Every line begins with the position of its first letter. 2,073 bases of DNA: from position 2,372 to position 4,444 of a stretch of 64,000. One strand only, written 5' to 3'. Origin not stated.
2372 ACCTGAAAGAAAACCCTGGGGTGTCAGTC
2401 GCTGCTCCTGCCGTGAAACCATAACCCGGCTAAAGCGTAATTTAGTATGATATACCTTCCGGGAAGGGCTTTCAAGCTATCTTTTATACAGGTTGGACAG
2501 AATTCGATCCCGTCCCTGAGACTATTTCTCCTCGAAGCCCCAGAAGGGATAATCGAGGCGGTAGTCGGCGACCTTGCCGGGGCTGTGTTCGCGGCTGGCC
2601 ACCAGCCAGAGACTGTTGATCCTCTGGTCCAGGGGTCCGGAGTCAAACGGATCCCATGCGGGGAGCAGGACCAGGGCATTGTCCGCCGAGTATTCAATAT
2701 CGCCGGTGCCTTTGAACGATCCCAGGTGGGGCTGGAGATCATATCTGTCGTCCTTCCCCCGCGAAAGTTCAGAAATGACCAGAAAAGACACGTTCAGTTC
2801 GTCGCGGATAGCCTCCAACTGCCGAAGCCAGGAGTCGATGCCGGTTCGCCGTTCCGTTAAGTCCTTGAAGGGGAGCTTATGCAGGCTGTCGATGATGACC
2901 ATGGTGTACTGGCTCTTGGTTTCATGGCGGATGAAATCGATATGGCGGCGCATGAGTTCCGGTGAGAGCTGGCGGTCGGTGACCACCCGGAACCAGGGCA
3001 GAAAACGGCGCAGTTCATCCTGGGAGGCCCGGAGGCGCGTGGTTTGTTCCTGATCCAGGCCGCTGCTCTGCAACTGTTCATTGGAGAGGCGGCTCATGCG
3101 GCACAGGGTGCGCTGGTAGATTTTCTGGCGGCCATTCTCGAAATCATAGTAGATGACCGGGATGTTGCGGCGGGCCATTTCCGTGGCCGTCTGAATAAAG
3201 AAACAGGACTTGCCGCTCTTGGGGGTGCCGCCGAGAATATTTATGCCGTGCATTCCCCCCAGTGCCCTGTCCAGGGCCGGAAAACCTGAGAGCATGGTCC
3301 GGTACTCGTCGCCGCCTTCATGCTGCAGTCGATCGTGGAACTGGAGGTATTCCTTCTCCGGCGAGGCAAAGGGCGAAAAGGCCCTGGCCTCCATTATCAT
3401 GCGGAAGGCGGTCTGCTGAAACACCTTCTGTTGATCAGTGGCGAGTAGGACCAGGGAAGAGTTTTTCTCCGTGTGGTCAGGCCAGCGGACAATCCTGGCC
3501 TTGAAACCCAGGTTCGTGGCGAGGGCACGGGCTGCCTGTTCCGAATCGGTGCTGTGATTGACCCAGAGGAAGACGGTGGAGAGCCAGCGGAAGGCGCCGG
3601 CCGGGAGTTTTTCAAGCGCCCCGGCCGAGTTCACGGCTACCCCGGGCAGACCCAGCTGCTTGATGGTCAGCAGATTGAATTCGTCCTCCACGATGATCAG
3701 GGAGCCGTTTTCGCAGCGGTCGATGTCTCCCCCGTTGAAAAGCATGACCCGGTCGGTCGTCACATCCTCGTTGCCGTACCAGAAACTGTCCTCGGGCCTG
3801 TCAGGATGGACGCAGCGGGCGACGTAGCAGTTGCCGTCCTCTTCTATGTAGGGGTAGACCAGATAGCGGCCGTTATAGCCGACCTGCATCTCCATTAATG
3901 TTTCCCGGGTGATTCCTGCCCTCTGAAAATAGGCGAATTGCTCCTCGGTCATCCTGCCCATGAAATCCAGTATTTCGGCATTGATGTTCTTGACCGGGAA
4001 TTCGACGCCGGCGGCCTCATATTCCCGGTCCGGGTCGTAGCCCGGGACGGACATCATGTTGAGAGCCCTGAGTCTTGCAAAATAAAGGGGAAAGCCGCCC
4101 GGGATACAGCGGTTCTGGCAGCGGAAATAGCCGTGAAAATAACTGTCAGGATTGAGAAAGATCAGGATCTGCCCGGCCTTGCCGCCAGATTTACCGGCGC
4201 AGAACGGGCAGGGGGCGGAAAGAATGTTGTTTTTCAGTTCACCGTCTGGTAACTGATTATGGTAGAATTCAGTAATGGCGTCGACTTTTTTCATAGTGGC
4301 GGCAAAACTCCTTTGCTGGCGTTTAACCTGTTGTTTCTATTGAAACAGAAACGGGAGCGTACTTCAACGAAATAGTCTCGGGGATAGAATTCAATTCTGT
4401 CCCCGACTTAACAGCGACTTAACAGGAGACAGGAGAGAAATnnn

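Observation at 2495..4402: Primase-helicase-like gene bracketed by a 34-bp inverted repeat (28/34): a single-gene cassette with transposon-like geometry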

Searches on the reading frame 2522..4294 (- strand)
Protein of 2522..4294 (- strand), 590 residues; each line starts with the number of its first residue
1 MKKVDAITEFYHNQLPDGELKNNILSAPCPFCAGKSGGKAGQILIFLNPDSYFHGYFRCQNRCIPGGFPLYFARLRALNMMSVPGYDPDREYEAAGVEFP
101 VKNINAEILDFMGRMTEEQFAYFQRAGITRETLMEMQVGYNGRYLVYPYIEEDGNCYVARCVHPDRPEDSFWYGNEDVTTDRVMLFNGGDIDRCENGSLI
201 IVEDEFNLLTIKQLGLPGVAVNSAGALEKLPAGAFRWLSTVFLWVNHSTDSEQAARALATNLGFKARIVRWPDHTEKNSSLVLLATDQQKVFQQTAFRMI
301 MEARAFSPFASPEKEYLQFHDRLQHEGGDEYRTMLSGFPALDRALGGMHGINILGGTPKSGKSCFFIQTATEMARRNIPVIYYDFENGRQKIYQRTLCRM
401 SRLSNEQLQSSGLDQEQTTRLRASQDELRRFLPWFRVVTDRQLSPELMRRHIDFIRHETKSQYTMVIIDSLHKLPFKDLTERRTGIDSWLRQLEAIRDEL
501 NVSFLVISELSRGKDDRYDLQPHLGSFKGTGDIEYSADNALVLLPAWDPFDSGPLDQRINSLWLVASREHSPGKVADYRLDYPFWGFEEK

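Call 6: search_protein_families(library=pfam, proteins=[window:2522-4294:-], max_evalue=0.1)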
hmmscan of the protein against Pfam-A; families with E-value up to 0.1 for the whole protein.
window:2522-4294:- (590 aa): 3 families
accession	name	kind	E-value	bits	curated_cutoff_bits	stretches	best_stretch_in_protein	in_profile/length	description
PF03796.21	DnaB_C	-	1.6e-26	93.7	27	1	336-542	4-210/255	DnaB-like helicase C terminal domain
PF13481.12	AAA_25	-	9e-09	35.7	27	1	348-508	32-188/195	AAA domain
PF10995.13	CBP_BcsE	-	0.0044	16.1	25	1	371-547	17-186/513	Cellulose biosynthesis protein BcsE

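Call 8: search_protein_families(library=ncbifam, proteins=[window:2522-4294:-], max_evalue=0.1)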
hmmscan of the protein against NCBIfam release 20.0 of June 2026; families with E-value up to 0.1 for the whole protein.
window:2522-4294:- (590 aa): 17 families
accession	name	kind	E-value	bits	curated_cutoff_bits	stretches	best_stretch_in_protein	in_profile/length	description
TIGR00665.1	DnaB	equivalog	3.6e-24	85.4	385.25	1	280-543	128-388/435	replicative DNA helicase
TIGR03600.1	phage_DnaB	exception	8.6e-24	84.3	498.65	1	329-542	172-385/421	phage replicative helicase, DnaB family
NF005852.0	PRK07773.1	equivalog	1.2e-17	63.5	780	1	279-533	149-399/886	replicative DNA helicase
NF004384.0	PRK05748.1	equivalog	1.5e-17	63.3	525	1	329-539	181-393/452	replicative DNA helicase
NF040583.1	dnaB_SPI-7_type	exception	1.3e-13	50.8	655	1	334-541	177-387/434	SPI-7-type island replicative DNA helicase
NF006306.0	PRK08506.1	equivalog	1.4e-13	50.3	596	1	327-542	168-383/472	replicative DNA helicase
NF006443.0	PRK08760.1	equivalog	1.4e-12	46.8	741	1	268-540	148-418/476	replicative DNA helicase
NF006458.0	PRK08840.1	equivalog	2.8e-12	46.1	884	1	333-541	199-409/464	replicative DNA helicase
NF005424.0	PRK07004.1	equivalog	1.4e-11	43.6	834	1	333-542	195-405/460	replicative DNA helicase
NF004967.0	PRK06321.1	equivalog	9.5e-11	41.2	751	1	322-551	193-431/472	replicative DNA helicase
NF005945.0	PRK08006.1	equivalog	1.2e-10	40.9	898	1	334-541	207-416/471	replicative DNA helicase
NF006606.0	PRK09165.1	equivalog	1.4e-10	40.3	540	1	330-541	196-423/497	replicative DNA helicase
NF004109.0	PRK05595.1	equivalog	3.3e-09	35.9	737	1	313-543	165-393/444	replicative DNA helicase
NF005240.0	PRK06749.1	subfamily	1.1e-08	34.3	686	1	329-569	164-407/428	replicative DNA helicase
NF005369.0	PRK06904.1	equivalog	8.3e-08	31.4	809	1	335-540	207-415/474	replicative DNA helicase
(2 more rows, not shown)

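Call 9: search_protein_families(library=padloc, proteins=[window:2522-4294:-], max_evalue=0.1)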
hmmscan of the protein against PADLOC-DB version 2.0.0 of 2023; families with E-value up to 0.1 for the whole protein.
window:2522-4294:- (590 aa): 2 families
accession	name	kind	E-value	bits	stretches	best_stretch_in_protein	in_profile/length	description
PDLC03800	RTasDnaG-like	-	0.0012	15.7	1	119-263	209-346/550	DRT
PDLC04140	mad8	-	0.012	13.2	1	354-474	32-203/314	mads_8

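Call 10: search_protein_families(library=phrogs, proteins=[window:2522-4294:-], max_evalue=0.01)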
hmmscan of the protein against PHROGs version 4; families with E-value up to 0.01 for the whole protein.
window:2522-4294:- (590 aa): 9 families
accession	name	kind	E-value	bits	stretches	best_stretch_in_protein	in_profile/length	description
phrog_19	-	DNA, RNA and nucleotide metabolism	2.2e-22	80.7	1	326-552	327-546/621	DnaB-like replicative helicase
phrog_239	-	DNA, RNA and nucleotide metabolism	8.1e-22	78.9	1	16-543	32-553/801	DNA primase/helicase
phrog_243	-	DNA, RNA and nucleotide metabolism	3.4e-12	46.9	1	338-543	22-222/273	DnaB-like replicative helicase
phrog_97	-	other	1.8e-09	38.3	1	328-481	44-183/506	UvsX-like recombinase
phrog_5482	-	unknown function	1.9e-06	27.8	1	348-542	50-245/341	-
phrog_47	-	DNA, RNA and nucleotide metabolism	6.2e-06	26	1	27-223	53-258/947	DNA primase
phrog_11530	-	unknown function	1.9e-05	25.6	1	459-543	29-113/184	-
phrog_6891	-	other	0.00016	22.4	1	353-515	46-163/310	ATPase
phrog_8337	-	DNA, RNA and nucleotide metabolism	0.00028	21.4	1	337-478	53-167/273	DNA repair protein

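Call 11: find_homologous_proteins(query=window:2522-4294:-, max_evalue=0.00001)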
Query window:2522-4294:- (590 aa): 1247 proteins with E <= 0.00001 among 8000 candidates; the best 120 are listed.
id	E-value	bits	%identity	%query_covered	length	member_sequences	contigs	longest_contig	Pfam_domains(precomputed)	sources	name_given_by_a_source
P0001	0.0e+0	1387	100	100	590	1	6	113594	PF03796.22,PF13481.13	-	-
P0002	0.0e+0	1293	92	100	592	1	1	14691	PF03796.22,PF13481.13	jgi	jgi:replicative DNA helicase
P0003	0.0e+0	1293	91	100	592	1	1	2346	PF03796.22,PF13481.13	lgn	-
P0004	0.0e+0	1281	91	100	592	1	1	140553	PF03796.22,PF13481.13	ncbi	ncbi:MAG: DnaB-like helicase C-terminal domain-containing protein [Desulfobulbaceae bacterium]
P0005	0.0e+0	1277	90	100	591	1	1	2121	PF03796.22,PF13481.13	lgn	-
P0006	0.0e+0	1274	90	100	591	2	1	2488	PF03796.22,PF13481.13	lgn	-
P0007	0.0e+0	1271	90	100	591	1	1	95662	PF03796.22,PF13481.13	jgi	jgi:replicative DNA helicase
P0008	0.0e+0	1269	89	100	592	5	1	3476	PF03796.22,PF13481.13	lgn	-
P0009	0.0e+0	1267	89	100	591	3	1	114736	PF03796.22,PF13481.13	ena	-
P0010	0.0e+0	1262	89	100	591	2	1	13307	PF03796.22,PF13481.13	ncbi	ncbi:MAG: DnaB-like helicase C-terminal domain-containing protein [Desulfobulbaceae bacterium]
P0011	0.0e+0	1175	83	100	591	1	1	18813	PF03796.22,PF13481.13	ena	-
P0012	0.0e+0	1162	82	100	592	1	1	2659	PF03796.22,PF13481.13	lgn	-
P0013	0.0e+0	1142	79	100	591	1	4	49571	PF03796.22,PF13481.13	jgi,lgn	-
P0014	0.0e+0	1094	76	100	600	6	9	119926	PF03796.22,PF13481.13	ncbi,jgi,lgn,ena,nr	ncbi:MAG: DnaB-like helicase C-terminal domain-containing protein [Desulfobulbaceae bacterium]|jgi:r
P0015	0.0e+0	1088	76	100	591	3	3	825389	PF03796.22,PF13481.13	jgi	jgi:replicative DNA helicase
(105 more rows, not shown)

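Call 12: find_related_loci(query=window:2522-4294:-, collection=genome_contigs, flank=6000)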
Query window:2522-4294:- (590 aa) in genome_contigs; peptide patterns used: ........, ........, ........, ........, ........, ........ (x = any residue, [..] = any of these).
22 stretches matched a pattern; 5 encode a relative of the query (tblastn E <= 1e-3); 5 distinct loci.
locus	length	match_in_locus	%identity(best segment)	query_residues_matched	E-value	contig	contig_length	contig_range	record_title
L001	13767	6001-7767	73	2-590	0e+0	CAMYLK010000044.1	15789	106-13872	MAG: uncultured Desulfobulbaceae bacterium isolate FCS_M_Desulfobacterota_12 genome assembly, contig: NODE_3112_length_1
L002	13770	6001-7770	71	1-590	0e+0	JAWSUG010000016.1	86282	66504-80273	MAG: Desulfobulbaceae bacterium isolate B4G8CH4-05 NODE_16_length_86282_cov_14.403654, whole genome shotgun sequence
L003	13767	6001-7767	71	1-589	0e+0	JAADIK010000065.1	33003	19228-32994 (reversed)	MAG: Deltaproteobacteria bacterium isolate M_MetaBat.46 contig-127_1435, whole genome shotgun sequence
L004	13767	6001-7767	71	1-589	0e+0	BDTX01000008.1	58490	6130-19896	Bacterium BMS3Bbin14 DNA, contig: NODE_16, whole genome shotgun sequence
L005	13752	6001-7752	51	1-589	0e+0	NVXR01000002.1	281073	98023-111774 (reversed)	MAG: Desulfotalea sp. isolate NORP6 Contig_source1382A_52, whole genome shotgun sequence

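Call 14: find_encoding_contigs(protein=P0004, flank=6000, max_places=3)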
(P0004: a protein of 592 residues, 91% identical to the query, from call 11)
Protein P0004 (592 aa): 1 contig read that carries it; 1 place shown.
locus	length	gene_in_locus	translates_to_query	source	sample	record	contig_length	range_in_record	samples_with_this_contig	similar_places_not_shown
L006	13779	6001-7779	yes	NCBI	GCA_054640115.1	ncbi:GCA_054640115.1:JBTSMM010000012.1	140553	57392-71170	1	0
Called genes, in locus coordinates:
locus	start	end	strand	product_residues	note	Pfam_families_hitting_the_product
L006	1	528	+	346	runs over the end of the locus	PF01118:Semialdhyde_dh, PF22698:Semialdhyde_dhC_1, PF02774:Semialdhyde_dhC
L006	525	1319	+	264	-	PF01416:PseudoU_synth_1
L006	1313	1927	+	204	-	PF02545:Maf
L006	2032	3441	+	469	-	PF00027:cNMP_binding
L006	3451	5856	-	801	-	PF01935:DUF87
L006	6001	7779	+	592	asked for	PF03796:DnaB_C, PF13481:AAA_25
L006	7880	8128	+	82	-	PF02609:Exonuc_VII_S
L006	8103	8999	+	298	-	PF00348:polyprenyl_synt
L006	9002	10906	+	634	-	PF13292:DXP_synthase_N, PF00456:Transketolase_N (faint), PF00676:E1_dh (weak), PF02775:TPP_enzyme_C (faint), PF02779:Transket_pyr, PF02780:Transketolase_C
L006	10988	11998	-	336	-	PF00106:adh_short (weak), PF01073:3Beta_HSD, PF01370:Epimerase, PF02719:Polysacc_synt_2, PF04321:RmlD_sub_bind, PF07993:NAD_binding_4 (faint), PF13460:NAD_binding_10, PF16363:GDP_Man_Dehyd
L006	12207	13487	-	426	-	PF01116:F_bP_aldolase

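Call 15: find_encoding_contigs(protein=P0007, flank=6000, max_places=3)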
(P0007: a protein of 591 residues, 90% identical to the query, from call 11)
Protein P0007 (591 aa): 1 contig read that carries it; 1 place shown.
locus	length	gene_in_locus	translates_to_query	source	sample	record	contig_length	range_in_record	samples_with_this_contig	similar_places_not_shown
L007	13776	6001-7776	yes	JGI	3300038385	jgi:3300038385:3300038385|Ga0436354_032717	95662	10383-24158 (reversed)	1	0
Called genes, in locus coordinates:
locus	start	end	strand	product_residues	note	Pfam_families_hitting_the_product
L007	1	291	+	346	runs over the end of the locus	PF01118:Semialdhyde_dh, PF22698:Semialdhyde_dhC_1, PF02774:Semialdhyde_dhC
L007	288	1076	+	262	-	PF01416:PseudoU_synth_1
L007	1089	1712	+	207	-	PF02545:Maf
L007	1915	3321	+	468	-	PF00027:cNMP_binding, PF07238:PilZ (weak)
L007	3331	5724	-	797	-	PF01935:DUF87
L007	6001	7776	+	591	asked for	PF03796:DnaB_C, PF13481:AAA_25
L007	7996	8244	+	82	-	PF02609:Exonuc_VII_S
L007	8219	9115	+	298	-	PF00348:polyprenyl_synt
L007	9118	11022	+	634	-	PF13292:DXP_synthase_N, PF00456:Transketolase_N (faint), PF02775:TPP_enzyme_C (faint), PF02779:Transket_pyr, PF02780:Transketolase_C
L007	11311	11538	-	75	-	-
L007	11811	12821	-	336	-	PF00106:adh_short (faint), PF01073:3Beta_HSD, PF01370:Epimerase, PF02719:Polysacc_synt_2, PF04321:RmlD_sub_bind, PF07993:NAD_binding_4 (faint), PF13460:NAD_binding_10 (faint), PF16363:GDP_Man_Dehyd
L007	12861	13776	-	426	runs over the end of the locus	PF01116:F_bP_aldolase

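Call 16: find_encoding_contigs(protein=P0009, flank=6000, max_places=3)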
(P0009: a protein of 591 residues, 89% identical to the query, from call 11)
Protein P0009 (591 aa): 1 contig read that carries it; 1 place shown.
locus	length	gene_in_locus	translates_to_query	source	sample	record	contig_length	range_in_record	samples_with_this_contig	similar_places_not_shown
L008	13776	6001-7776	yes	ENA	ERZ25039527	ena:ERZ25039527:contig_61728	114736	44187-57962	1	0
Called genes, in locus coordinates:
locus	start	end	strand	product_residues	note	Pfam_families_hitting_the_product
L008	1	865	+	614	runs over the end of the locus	PF01118:Semialdhyde_dh, PF22698:Semialdhyde_dhC_1, PF02774:Semialdhyde_dhC, PF01416:PseudoU_synth_1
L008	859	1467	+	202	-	PF02545:Maf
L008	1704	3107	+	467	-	PF00027:cNMP_binding, PF07238:PilZ (weak)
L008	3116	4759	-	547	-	-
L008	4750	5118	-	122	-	-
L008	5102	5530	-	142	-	PF01935:DUF87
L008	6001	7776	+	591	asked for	PF03796:DnaB_C, PF13481:AAA_25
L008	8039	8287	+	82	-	PF02609:Exonuc_VII_S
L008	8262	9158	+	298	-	PF00348:polyprenyl_synt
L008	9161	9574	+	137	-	PF13292:DXP_synthase_N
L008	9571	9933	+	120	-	PF13292:DXP_synthase_N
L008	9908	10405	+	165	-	PF13292:DXP_synthase_N, PF02779:Transket_pyr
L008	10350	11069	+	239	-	PF02779:Transket_pyr, PF02780:Transketolase_C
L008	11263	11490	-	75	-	-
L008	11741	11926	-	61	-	-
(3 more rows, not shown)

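Call 17: find_encoding_contigs(protein=P0001, flank=6000, max_places=6)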
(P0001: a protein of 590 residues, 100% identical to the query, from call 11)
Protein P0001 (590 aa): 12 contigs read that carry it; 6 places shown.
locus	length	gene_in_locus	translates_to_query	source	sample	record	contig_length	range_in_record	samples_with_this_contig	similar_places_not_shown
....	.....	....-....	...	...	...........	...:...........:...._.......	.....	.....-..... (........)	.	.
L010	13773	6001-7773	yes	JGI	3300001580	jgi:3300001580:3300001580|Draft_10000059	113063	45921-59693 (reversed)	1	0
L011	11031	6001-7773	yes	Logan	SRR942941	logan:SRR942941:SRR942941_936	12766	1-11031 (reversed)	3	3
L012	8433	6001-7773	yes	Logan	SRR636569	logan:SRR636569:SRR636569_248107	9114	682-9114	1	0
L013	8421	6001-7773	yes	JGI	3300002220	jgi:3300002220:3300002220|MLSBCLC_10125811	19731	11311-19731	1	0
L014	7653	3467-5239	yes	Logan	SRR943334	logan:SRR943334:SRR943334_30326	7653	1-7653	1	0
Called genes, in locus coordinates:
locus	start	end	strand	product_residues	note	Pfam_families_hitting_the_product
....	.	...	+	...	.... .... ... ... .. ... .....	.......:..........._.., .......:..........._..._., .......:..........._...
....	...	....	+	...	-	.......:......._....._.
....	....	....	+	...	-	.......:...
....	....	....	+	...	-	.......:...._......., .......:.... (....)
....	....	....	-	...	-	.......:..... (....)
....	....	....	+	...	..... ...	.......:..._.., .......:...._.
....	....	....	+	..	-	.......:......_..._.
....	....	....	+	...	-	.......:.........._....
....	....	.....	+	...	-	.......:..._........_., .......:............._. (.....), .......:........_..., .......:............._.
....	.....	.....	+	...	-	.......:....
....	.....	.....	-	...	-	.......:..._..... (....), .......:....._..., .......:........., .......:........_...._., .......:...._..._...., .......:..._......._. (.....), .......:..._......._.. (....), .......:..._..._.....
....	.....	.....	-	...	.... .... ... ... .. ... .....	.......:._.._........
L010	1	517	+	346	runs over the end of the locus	PF01118:Semialdhyde_dh, PF22698:Semialdhyde_dhC_1, PF02774:Semialdhyde_dhC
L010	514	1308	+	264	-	PF01416:PseudoU_synth_1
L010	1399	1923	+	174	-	PF02545:Maf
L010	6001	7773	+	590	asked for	PF13481:AAA_25, PF03796:DnaB_C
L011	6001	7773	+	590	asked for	PF13481:AAA_25, PF03796:DnaB_C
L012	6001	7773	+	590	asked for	PF13481:AAA_25, PF03796:DnaB_C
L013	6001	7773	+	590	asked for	PF13481:AAA_25, PF03796:DnaB_C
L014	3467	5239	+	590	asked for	PF13481:AAA_25, PF03796:DnaB_C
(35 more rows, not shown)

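Call 20: find_encoding_contigs(protein=P0002, flank=3000, max_places=2)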
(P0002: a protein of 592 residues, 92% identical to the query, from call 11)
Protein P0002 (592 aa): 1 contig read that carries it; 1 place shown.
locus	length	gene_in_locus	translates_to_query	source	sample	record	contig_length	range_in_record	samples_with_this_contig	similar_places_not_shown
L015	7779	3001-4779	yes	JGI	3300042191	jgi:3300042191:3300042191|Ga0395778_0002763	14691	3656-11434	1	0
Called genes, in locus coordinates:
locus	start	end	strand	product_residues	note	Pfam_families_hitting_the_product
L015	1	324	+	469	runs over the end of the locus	PF00027:cNMP_binding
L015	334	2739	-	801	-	PF01935:DUF87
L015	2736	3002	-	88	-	-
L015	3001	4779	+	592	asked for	PF03796:DnaB_C, PF13481:AAA_25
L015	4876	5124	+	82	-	PF02609:Exonuc_VII_S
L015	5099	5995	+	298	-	PF00348:polyprenyl_synt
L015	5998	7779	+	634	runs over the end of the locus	PF13292:DXP_synthase_N, PF00456:Transketolase_N (faint), PF00676:E1_dh (weak), PF02775:TPP_enzyme_C (faint), PF02779:Transket_pyr, PF02780:Transketolase_C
